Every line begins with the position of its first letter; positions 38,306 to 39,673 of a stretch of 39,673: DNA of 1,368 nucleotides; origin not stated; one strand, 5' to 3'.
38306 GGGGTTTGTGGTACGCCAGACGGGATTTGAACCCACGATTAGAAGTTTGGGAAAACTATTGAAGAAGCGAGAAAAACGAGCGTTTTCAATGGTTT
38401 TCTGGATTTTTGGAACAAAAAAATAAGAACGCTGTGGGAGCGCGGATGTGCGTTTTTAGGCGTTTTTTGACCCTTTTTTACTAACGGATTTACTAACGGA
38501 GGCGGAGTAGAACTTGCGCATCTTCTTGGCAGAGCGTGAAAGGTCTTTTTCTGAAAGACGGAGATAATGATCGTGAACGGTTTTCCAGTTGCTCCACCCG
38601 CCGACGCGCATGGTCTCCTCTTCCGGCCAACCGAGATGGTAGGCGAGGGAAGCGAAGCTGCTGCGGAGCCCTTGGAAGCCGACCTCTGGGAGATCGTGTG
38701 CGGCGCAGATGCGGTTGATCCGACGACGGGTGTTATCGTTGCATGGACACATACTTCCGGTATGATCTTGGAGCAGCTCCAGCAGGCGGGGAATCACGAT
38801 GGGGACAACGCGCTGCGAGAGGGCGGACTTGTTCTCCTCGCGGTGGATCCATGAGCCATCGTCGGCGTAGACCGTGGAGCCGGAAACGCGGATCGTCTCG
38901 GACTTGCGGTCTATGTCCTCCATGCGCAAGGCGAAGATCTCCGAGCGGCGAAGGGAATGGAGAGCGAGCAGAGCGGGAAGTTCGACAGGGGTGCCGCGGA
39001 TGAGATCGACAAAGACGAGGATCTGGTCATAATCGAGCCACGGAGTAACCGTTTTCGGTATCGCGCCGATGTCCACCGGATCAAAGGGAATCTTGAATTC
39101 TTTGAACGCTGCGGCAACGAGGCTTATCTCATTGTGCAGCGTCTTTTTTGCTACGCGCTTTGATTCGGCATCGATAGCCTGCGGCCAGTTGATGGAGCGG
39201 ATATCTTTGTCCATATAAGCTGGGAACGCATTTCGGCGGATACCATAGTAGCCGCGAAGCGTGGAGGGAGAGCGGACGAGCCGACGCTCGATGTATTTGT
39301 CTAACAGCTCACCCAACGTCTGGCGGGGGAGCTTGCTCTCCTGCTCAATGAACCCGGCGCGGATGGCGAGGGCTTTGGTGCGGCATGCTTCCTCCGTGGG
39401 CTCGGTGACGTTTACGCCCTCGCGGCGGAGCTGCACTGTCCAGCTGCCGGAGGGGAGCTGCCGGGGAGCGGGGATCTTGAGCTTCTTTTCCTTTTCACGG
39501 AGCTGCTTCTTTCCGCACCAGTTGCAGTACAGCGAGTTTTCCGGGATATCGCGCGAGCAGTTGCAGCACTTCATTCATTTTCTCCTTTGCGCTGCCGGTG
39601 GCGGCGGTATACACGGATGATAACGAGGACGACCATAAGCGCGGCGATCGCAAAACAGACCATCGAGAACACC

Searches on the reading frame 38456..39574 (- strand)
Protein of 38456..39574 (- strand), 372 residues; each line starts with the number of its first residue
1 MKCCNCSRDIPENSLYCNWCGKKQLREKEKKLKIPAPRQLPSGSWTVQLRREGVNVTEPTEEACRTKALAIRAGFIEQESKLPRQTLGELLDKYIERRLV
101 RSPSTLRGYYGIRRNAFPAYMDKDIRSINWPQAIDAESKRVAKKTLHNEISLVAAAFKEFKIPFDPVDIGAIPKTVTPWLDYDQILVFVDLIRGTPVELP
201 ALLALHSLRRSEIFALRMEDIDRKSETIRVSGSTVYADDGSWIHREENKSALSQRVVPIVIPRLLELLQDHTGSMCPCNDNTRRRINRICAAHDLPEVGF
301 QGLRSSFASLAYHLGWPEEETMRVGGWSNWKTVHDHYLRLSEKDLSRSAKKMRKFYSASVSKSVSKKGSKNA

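Call 12: search_protein_families(library=pfam, proteins=[window:38456-39574:-], max_evalue=0.001)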
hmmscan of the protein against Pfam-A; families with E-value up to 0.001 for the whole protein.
window:38456-39574:- (372 aa): 1 family
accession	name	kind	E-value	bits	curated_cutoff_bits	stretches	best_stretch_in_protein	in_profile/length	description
PF00589.27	Phage_integrase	-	1.3e-07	32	27.1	1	202-342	30-170/172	Phage integrase family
